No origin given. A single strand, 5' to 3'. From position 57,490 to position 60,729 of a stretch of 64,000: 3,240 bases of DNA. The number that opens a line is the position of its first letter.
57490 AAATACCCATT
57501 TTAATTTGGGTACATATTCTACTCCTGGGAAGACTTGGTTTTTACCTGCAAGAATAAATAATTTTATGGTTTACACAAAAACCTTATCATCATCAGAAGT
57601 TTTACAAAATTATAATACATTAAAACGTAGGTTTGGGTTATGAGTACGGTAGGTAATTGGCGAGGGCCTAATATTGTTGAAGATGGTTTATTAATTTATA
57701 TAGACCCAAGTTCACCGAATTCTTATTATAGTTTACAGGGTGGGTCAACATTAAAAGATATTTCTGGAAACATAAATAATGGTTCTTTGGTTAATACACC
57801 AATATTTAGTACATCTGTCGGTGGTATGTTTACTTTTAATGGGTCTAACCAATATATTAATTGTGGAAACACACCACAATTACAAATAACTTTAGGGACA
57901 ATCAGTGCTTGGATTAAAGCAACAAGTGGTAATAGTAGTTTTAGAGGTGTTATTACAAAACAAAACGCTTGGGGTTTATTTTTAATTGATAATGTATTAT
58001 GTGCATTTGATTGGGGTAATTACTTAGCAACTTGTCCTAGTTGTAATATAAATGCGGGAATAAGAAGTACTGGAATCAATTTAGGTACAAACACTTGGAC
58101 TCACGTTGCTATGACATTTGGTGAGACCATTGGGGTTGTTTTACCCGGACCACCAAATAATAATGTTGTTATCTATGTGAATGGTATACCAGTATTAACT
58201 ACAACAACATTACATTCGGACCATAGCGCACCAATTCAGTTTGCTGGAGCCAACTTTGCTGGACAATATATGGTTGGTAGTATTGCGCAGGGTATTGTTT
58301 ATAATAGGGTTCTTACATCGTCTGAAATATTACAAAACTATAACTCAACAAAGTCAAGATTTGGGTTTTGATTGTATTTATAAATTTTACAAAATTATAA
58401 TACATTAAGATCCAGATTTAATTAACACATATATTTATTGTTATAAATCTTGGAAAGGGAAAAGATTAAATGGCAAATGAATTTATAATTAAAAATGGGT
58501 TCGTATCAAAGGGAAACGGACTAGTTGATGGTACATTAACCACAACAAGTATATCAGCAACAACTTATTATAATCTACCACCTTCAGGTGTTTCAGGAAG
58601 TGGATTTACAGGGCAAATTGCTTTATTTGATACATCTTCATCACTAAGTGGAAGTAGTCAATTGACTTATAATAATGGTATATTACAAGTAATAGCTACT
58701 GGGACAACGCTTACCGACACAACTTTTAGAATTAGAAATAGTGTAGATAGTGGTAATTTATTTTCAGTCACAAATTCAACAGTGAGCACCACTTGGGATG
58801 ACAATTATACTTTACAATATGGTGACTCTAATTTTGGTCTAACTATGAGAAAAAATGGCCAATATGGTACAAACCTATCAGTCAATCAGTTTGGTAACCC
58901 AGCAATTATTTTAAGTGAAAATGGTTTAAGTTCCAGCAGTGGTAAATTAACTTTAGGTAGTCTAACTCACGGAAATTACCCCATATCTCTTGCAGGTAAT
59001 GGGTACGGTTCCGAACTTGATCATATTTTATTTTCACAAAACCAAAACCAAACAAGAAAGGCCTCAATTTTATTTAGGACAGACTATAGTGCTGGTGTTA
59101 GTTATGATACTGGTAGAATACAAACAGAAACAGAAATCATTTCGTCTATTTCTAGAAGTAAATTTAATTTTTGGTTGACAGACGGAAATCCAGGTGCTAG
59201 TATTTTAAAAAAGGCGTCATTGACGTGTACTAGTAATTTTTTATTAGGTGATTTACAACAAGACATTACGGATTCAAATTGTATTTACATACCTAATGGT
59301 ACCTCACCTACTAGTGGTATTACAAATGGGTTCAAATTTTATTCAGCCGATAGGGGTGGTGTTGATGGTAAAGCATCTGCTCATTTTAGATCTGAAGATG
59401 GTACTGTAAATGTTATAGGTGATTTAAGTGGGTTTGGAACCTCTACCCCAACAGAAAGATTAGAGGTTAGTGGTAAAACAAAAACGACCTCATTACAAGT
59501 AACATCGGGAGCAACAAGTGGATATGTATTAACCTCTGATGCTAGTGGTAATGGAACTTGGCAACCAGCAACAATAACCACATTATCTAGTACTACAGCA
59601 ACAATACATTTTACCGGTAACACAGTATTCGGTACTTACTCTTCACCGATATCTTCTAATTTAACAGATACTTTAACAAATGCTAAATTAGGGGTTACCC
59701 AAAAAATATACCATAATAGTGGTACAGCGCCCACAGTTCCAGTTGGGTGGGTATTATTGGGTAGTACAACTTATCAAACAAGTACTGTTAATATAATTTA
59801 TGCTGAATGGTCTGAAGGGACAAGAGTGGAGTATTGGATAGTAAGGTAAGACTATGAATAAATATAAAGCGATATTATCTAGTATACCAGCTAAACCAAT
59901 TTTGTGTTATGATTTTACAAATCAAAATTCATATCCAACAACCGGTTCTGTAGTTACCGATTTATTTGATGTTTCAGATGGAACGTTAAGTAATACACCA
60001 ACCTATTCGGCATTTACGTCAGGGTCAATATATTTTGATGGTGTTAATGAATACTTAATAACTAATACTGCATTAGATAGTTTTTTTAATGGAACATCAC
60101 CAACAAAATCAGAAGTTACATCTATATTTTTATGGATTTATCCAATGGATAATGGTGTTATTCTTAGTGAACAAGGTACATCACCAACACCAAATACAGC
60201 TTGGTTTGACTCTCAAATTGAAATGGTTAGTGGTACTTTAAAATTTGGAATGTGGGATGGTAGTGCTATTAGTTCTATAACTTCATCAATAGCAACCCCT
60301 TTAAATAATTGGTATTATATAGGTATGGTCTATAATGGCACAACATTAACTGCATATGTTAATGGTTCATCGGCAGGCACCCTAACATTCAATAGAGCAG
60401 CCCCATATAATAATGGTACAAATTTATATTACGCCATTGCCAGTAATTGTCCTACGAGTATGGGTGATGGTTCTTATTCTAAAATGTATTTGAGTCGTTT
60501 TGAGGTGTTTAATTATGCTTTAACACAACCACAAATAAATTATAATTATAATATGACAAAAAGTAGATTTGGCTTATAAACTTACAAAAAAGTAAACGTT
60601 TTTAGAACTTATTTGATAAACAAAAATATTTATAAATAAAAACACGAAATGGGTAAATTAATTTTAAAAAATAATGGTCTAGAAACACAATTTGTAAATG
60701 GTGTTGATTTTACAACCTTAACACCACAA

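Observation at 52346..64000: Receptor-binding super-module: six tandem LamG-like paralogues between two tail-fibre-like proteins and a giant beta-helix repeat protein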

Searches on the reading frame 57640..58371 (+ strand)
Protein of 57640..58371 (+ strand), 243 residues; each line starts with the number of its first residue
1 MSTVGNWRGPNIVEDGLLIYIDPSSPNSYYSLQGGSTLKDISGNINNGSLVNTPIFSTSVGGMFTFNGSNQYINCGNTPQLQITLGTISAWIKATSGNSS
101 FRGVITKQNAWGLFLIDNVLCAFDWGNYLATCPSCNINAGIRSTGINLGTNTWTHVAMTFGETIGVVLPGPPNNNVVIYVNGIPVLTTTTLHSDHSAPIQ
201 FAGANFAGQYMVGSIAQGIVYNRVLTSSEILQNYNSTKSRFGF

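Call 4: search_protein_families(library=pfam, proteins=[window:57640-58371:+], max_evalue=0.1)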
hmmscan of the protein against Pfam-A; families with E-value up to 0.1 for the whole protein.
window:57640-58371:+ (243 aa): 1 family
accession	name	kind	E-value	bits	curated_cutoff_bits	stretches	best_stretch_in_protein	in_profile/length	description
PF13385.13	Laminin_G_3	-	8.4e-16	58.9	27.6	1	67-230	1-150/151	Concanavalin A-like lectin/glucanases superfamily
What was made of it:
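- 57640..58371 (+): LamG paralogue 5 (243 aa). PF13385, E 8.4e-16 (call 4).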

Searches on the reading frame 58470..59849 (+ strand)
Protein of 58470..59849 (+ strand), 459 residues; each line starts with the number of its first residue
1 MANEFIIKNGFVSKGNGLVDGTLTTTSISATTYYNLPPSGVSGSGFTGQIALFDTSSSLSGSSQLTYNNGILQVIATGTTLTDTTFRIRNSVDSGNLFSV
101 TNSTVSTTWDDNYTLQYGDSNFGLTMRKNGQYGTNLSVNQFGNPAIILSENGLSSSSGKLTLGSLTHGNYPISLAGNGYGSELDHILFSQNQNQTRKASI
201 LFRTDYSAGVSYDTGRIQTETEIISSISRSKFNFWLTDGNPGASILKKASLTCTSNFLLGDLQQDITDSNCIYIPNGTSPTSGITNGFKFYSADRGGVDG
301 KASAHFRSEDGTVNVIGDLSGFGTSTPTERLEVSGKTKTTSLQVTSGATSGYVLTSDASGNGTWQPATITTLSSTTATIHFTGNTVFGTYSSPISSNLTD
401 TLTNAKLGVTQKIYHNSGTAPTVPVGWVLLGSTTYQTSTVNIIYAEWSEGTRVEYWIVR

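Call 4: search_protein_families(library=pfam, proteins=[window:58470-59849:+], max_evalue=0.1)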
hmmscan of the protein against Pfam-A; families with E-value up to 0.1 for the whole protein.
window:58470-59849:+ (459 aa): 0 families

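Call 10: search_protein_families(library=phrogs, proteins=[window:58470-59849:+], max_evalue=0.01)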
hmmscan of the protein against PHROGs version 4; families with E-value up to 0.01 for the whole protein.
window:58470-59849:+ (459 aa): 0 families

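Call 48: search_solved_structures(query=window:58470-59846:+, max_evalue=1)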
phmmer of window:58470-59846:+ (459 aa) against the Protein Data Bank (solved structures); distinct sequences matched with E-value up to 1: 1.
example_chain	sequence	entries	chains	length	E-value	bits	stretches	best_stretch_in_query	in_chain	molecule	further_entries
4b4o_A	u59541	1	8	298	0.87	11.7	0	353-452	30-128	EPIMERASE FAMILY PROTEIN SDR39U1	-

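Call 71: search_dna_similar(query=window:58470-59846:+, collection=phages, mode=protein, max_rows=25, max_evalue=0.001)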
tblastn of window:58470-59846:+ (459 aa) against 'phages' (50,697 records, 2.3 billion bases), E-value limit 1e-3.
Records with a match: 2; places in all: 2; records where one place covers at least 80% of the query: 0.
Best place of each record, by identity: <60% 2.
By first word of the organism name: uncultured 1; Leptolyngbya 1.
By host as written in the record: - 1; Leptolyngbya boryana 1.
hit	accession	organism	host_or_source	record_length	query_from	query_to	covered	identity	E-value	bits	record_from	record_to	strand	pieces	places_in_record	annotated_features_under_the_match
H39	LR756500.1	uncultured phage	metagenomic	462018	380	459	17%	57.5%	2e-21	103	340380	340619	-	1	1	record has no annotation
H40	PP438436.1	Leptolyngbya phage Lbo-JY46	Leptolyngbya boryana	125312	381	459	17%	53.2%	2e-19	97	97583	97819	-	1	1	hypothetical protein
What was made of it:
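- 58470..59849 (+): Fibre-like protein, 459 aa. It has a conserved N-terminal ~30 aa, the motif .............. at residue 351, and a C-terminal 80-aa domain shared with other phages. The C-terminal 80 aa is 53-58% identical to ORFs of Leptolyngbya phage Lbo-JY46 and of an uncultured huge phage (call 71).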

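Call 72: search_protein_families(library=ncbifam, proteins=[window:58470-59849:+], max_evalue=0.1)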
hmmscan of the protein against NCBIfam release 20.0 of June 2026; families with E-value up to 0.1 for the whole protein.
window:58470-59849:+ (459 aa): 0 families
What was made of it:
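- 58470..59849 (+): No family hit (calls 4, 10, 48, 72).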

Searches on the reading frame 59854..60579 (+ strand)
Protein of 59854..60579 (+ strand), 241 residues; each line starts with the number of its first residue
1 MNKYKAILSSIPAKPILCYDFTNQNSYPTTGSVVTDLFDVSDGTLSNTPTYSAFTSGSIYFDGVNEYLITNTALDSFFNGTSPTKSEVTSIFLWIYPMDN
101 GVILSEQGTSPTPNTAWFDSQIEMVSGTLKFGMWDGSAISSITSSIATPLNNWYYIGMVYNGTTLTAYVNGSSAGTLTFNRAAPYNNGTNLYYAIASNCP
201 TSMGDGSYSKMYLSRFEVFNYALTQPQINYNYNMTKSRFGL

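Call 4: search_protein_families(library=pfam, proteins=[window:59854-60579:+], max_evalue=0.1)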
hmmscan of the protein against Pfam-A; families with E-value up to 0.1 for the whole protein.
window:59854-60579:+ (241 aa): 1 family
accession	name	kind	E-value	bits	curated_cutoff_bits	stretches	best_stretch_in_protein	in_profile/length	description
PF13385.13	Laminin_G_3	-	3.9e-14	53.5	27.6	1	89-229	19-151/151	Concanavalin A-like lectin/glucanases superfamily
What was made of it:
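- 59854..60579 (+): LamG paralogue 6 (241 aa), the most divergent. PF13385, E 3.9e-14 (call 4).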

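Call 10: search_protein_families(library=phrogs, proteins=[window:59854-60579:+], max_evalue=0.01)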
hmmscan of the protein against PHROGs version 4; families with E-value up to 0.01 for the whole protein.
window:59854-60579:+ (241 aa): 4 families
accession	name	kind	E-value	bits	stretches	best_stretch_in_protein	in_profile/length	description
phrog_24074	-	unknown function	6.6e-15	55.4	1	15-239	144-358/892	-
phrog_8510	-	head and packaging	1.1e-10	40.9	1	43-241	1159-1348/1348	virion structural protein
phrog_3545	-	unknown function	2.7e-07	30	1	38-228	774-969/1115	-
phrog_13163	-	tail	0.0036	16.2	1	52-180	548-668/976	baseplate wedge subunit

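Call 15: find_encoding_contigs(protein=window:59854-60576:+, flank=10000, max_places=6)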
Protein window:59854-60576:+ (241 aa): 21 contigs read that carry it; 6 places shown.
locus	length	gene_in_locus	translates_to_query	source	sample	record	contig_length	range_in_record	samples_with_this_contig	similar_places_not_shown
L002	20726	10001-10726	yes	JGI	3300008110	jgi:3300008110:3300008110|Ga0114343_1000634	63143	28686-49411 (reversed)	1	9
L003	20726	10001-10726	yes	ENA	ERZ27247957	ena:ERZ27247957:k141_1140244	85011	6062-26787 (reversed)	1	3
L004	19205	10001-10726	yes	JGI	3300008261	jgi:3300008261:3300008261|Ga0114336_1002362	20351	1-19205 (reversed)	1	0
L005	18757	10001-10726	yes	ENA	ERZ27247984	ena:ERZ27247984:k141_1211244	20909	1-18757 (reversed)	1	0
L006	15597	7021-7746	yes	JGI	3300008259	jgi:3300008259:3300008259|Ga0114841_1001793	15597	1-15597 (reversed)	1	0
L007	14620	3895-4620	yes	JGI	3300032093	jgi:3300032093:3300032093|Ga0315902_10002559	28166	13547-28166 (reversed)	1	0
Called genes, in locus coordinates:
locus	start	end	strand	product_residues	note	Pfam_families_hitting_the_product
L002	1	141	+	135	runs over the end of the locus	-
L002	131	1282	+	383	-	-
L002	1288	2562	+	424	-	-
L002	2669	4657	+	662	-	-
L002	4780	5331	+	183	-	PF13385:Laminin_G_3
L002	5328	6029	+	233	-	PF13385:Laminin_G_3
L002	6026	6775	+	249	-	PF13385:Laminin_G_3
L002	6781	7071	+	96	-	-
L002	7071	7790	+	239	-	PF13385:Laminin_G_3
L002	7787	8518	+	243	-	PF13385:Laminin_G_3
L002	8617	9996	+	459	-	-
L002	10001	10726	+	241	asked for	PF13385:Laminin_G_3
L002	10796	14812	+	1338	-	-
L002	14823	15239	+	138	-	-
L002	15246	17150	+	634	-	PF11962:Peptidase_G2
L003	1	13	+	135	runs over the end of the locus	-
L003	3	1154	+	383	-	-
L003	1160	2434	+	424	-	-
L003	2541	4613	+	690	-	-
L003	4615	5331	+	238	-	PF13385:Laminin_G_3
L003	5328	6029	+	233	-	PF13385:Laminin_G_3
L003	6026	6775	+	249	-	PF13385:Laminin_G_3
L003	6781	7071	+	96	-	-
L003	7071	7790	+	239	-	PF13385:Laminin_G_3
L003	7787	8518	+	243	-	PF13385:Laminin_G_3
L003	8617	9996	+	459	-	-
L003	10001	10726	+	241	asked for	PF13385:Laminin_G_3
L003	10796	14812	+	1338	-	-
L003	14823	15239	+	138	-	-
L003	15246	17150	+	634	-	PF11962:Peptidase_G2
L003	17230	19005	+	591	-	PF03237:Terminase_6N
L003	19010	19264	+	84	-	-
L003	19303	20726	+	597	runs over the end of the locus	PF07230:Portal_T4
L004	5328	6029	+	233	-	PF13385:Laminin_G_3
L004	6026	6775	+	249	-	PF13385:Laminin_G_3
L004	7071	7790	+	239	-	PF13385:Laminin_G_3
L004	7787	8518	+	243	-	PF13385:Laminin_G_3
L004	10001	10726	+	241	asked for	PF13385:Laminin_G_3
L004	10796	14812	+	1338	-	-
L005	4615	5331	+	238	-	PF13385:Laminin_G_3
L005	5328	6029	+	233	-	PF13385:Laminin_G_3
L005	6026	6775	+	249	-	PF13385:Laminin_G_3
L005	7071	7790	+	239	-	PF13385:Laminin_G_3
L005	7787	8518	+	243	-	PF13385:Laminin_G_3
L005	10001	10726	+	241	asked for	PF13385:Laminin_G_3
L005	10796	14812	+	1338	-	-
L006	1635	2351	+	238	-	PF13385:Laminin_G_3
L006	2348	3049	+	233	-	PF13385:Laminin_G_3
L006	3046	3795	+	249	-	PF13385:Laminin_G_3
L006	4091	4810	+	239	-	PF13385:Laminin_G_3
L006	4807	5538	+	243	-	PF13385:Laminin_G_3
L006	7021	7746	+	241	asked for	PF13385:Laminin_G_3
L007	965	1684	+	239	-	PF13385:Laminin_G_3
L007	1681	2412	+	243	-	PF13385:Laminin_G_3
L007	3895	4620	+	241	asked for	PF13385:Laminin_G_3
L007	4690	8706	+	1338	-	-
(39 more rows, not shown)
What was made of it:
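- On Phage receptor-binding or adhesin proteins: Flanked by fibre-like ORFs and by a Peptidase_G2 spike-like protein (call 15).
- Downstream come a Peptidase_G2 (intramolecular chaperone) protein, the large terminase and a T4-type portal (call 15). The block lies directly upstream of the terminase and portal genes (call 15).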

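Call 30: search_protein_families(library=pfam, proteins=[L003:10796-14812:+, L003:14823-15239:+, L003:15246-17150:+], max_evalue=1)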
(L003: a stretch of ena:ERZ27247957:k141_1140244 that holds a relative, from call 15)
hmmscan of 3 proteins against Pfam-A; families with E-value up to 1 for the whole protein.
L003:10796-14812:+ (1338 aa): 0 families

L003:14823-15239:+ (138 aa): 0 families

L003:15246-17150:+ (634 aa): 4 families
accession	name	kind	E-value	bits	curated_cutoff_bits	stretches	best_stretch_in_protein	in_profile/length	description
PF11962.13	Peptidase_G2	-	1.1e-35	123.5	25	1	461-608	29-178/228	Peptidase_G2, IMC autoproteolytic cleavage domain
PF05658.19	YadA_head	-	0.0039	18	25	0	262-274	7-19/27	YadA head domain repeat (2 copies)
PF06598.16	Chlorovi_GP_rpt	-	0.037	14.6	27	1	33-50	2-19/34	Chlorovirus glycoprotein repeat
PF09939.14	DUF2171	-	0.2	12.4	25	0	493-513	14-34/64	Uncharacterized protein conserved in bacteria (DUF2171)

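Call 70: search_dna_similar(query=L003:10796-14809:+, collection=phages, mode=protein, max_rows=15, max_evalue=0.001)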
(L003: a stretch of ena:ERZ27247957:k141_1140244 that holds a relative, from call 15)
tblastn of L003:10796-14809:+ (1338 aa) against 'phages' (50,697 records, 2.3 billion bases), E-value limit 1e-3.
Records with a match: 5; places in all: 5; records where one place covers at least 80% of the query: 0.
Best place of each record, by identity: <60% 5.
By first word of the organism name: Sphingomonas 2; Clostridium 2; uncultured 1.
By host as written in the record: Sphingomonas paucimobilis, Felix d'Herelle Reference Center for Phages host ... 2; Clostridium tetani ATCC 453 2; - 1.
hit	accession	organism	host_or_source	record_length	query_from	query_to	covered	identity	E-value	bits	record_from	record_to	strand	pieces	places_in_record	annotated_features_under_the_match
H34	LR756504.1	uncultured phage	metagenomic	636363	69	192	9%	35.2%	8e-9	67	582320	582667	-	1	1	record has no annotation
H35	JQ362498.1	Sphingomonas phage PAU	Sphingomonas paucimobilis, Felix ...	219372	69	185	9%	35.3%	3e-8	65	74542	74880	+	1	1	99: gp99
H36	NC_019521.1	Sphingomonas phage PAU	Sphingomonas paucimobilis, Felix ...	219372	69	185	9%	35.3%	3e-8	65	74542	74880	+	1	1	99: gp99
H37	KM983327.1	Clostridium phage phiCT453A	Clostridium tetani ATCC 453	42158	70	191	9%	31.7%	9e-8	63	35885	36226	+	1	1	tail fiber protein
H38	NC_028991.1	Clostridium phage phiCT453A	Clostridium tetani ATCC 453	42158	70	191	9%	31.7%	9e-8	63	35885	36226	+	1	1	tail fiber protein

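Call 72: search_protein_families(library=ncbifam, proteins=[L003:10796-14812:+, L003:14823-15239:+, L003:15246-17150:+], max_evalue=0.1)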
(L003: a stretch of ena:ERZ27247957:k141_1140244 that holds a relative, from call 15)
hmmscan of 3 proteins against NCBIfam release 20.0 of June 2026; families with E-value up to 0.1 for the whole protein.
L003:10796-14812:+ (1338 aa): 0 families

L003:14823-15239:+ (138 aa): 0 families

L003:15246-17150:+ (634 aa): 2 families
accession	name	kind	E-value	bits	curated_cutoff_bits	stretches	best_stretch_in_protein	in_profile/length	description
NF040983.1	BimA_second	exception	0.0049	15.8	600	1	51-140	171-253/381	trimeric autotransporter actin-nucleating factor BimA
NF033478.1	YadA_autotrans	exception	0.031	13.3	750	0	246-300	106-159/459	trimeric autotransporter adhesin YadA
